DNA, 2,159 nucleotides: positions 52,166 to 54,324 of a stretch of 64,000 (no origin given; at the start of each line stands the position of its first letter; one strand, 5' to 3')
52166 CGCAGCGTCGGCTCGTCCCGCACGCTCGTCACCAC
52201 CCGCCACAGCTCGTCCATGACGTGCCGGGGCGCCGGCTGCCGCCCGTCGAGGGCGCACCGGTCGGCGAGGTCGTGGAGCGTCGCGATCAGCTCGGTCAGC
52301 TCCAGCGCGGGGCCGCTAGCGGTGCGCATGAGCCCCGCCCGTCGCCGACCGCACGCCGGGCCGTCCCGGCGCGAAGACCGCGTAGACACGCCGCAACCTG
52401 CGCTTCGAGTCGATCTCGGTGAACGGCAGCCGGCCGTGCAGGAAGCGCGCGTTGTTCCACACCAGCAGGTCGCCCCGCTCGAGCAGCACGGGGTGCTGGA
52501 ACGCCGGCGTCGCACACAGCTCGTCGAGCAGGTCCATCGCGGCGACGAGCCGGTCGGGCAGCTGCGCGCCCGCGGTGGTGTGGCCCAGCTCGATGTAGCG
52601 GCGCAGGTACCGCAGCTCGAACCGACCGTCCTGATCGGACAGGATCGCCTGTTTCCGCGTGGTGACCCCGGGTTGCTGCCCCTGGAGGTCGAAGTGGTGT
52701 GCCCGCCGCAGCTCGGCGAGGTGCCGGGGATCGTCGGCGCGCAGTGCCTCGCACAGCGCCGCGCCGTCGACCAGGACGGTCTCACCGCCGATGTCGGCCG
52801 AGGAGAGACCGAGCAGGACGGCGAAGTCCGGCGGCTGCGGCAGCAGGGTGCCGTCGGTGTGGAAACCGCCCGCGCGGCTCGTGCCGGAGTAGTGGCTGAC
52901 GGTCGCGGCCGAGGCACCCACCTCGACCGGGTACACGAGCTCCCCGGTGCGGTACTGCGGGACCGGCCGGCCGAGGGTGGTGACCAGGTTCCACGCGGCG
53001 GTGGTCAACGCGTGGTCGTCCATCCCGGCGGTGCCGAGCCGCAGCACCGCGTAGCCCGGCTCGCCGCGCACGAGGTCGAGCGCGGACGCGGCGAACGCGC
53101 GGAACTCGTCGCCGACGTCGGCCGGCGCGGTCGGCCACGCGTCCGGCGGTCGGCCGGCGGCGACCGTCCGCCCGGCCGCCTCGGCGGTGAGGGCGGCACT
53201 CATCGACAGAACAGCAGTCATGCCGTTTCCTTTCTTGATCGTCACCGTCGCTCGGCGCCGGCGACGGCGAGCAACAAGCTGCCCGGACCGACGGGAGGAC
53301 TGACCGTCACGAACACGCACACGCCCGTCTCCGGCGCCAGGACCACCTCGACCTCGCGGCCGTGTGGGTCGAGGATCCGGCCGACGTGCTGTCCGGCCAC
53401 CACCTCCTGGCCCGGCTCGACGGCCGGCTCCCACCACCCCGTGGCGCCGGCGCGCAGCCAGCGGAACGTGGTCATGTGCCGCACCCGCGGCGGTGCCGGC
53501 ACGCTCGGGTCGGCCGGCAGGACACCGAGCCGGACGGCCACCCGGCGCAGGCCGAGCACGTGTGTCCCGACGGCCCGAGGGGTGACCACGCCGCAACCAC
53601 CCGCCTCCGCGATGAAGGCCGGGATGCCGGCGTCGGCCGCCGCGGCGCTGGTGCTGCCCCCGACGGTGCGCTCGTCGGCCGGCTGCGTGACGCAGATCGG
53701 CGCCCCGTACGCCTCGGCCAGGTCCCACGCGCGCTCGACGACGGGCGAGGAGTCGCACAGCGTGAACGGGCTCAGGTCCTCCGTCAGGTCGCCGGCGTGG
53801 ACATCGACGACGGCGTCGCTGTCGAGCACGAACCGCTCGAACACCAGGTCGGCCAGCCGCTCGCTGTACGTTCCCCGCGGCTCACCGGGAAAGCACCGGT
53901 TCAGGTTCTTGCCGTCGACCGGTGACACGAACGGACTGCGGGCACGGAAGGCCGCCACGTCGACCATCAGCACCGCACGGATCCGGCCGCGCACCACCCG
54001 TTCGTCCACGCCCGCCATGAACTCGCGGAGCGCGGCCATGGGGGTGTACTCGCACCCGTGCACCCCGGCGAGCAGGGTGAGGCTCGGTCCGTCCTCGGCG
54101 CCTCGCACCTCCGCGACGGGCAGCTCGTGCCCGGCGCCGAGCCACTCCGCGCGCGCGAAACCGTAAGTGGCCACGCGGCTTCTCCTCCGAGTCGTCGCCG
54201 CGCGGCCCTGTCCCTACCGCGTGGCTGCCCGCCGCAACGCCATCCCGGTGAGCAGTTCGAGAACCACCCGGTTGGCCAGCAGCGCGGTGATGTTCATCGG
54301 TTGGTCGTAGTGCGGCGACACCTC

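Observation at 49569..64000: Compact hybrid NRPS-PKS gene cluster with an unusual enzyme set that I cannot match to a characterised pathway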

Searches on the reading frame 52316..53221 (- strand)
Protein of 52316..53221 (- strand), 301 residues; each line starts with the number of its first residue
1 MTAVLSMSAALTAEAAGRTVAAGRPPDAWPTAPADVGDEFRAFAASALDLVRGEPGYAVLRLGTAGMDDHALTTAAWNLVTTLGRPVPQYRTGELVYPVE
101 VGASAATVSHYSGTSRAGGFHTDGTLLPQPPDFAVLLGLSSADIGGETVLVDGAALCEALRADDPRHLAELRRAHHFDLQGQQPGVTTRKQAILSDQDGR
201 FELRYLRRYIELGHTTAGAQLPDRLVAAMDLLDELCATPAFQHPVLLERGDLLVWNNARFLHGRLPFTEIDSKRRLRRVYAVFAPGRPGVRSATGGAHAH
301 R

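Call 6: search_protein_families(library=pfam, proteins=[window:52316-53221:-], max_evalue=0.01)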
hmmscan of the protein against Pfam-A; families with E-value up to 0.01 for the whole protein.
window:52316-53221:- (301 aa): 2 families
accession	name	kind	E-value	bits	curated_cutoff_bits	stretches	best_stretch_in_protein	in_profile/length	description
PF02668.22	TauD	-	2.1e-31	110.3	27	1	62-280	42-267/267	Taurine catabolism dioxygenase TauD, TfdA family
PF08943.16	CsiD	-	0.0014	18.3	27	1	120-276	139-287/294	CsiD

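Call 8: search_protein_families(library=ncbifam, proteins=[window:52316-53221:-], max_evalue=0.1)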
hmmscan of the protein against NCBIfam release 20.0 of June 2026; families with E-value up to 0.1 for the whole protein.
window:52316-53221:- (301 aa): 10 families
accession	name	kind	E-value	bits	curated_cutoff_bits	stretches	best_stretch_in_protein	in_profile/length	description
TIGR02409.1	carnitine_bodg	equivalog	2.6e-16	59.6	414.75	1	114-281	183-352/366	gamma-butyrobetaine dioxygenase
NF049936.1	TriMthamethphnDioxTmpA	equivalog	1.9e-14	53.3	400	1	118-281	185-349/366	2-trimethylaminoethylphosphonate dioxygenase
TIGR02410.1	carnitine_TMLD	equivalog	1.4e-10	41.3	268.3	1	117-276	178-343/362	trimethyllysine dioxygenase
NF043003.1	ClavSyn_CS1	equivalog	8.3e-06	25.5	450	1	103-280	115-287/312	clavaminate synthase Cs1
NF002814.1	PRK02963.1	equivalog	0.00014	21.1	333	1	120-278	155-305/311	glutarate dioxygenase GlaH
NF007104.0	PRK09553.1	equivalog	0.00052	19.3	313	1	120-178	98-156/282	taurine dioxygenase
NF045815.1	Neo-PentlctneFsynPtlD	equivalog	0.00066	19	550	1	228-284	231-289/301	neopentalenolactone/pentalenolactone F synthase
NF041363.1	GntD_guanitoxin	equivalog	0.0012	18.2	345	1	240-279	279-320/341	guanitoxin biosynthesis L-enduracididine beta-hydroxylase GntD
NF049937.1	CMthFAOxDecarbScoE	equivalog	0.012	14.8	400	0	219-263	223-266/295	(3R)-3-[(carboxymethyl)amino]fatty acid oxygenase/decarboxylase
TIGR03946.1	viomycin_VioC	equivalog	0.023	13.8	418.6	1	240-278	271-311/333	arginine beta-hydroxylase, Fe(II)/alpha-ketoglutarate-dependent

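Call 49: search_solved_structures(query=window:52316-53221:-, max_evalue=0.001)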
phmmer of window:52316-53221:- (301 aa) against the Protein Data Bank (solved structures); distinct sequences matched with E-value up to 0.001: 7.
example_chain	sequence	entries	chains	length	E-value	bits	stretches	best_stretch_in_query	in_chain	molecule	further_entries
7n7v_A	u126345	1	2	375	2.5e-10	43.6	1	44-280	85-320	Predicted hydroxylase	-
5eqn_A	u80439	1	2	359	2e-08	37.4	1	119-286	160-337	FrbJ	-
6npb_A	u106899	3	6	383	1.2e-06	31.6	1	119-277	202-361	TmpA, 2-trimethylaminoethylphosphonate hydroxylase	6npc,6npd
9j0j_A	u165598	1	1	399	2.6e-06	30.4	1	112-280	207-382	Fe/2OG-dependent oxygenase DfmD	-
4bg1_A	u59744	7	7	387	0.00013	24.9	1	114-281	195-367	GAMMA-BUTYROBETAINE DIOXYGENASE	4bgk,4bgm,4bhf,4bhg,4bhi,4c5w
3ms5_A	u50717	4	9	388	0.00013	24.9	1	114-281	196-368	Gamma-butyrobetaine dioxygenase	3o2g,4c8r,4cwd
3n6w_A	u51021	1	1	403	0.00013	24.8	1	114-281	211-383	Gamma-butyrobetaine dioxygenase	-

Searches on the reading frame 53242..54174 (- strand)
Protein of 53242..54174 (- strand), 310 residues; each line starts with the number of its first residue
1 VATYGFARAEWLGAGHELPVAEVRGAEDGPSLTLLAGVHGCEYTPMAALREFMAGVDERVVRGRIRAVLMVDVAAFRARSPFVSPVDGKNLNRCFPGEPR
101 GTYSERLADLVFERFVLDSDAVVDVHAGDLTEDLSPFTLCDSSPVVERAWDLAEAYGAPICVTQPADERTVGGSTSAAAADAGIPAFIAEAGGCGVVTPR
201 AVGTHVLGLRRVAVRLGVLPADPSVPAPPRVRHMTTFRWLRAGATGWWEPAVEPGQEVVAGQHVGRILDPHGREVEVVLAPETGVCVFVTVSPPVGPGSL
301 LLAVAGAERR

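Call 6: search_protein_families(library=pfam, proteins=[window:53242-54174:-], max_evalue=0.01)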
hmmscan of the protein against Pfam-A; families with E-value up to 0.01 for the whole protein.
window:53242-54174:- (310 aa): 1 family
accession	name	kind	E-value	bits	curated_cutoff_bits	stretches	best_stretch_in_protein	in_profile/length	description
PF24827.1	AstE_AspA_cat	-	1e-25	90.9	25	1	28-212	1-188/192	Succinylglutamate desuccinylase/Aspartoacylase catalytic domain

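Call 8: search_protein_families(library=ncbifam, proteins=[window:53242-54174:-], max_evalue=0.1)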
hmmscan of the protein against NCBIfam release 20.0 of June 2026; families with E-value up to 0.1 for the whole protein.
window:53242-54174:- (310 aa): 4 families
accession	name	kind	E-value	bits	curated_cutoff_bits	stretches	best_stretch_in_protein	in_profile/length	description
TIGR02994.1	ectoine_eutE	equivalog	4e-25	88.5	402.7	1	19-268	38-286/325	N(2)-acetyl-L-2,4-diaminobutanoate deacetylase DoeB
TIGR03242.1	arg_catab_astE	equivalog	0.0041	16.5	305.65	1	10-98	25-107/319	succinylglutamate desuccinylase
NF003706.0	PRK05324.1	subfamily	0.0079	15.2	170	1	25-99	45-116/336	succinylglutamate desuccinylase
NF002601.0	PRK02259.1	equivalog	0.098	11.8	180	0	31-98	6-69/293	aspartoacylase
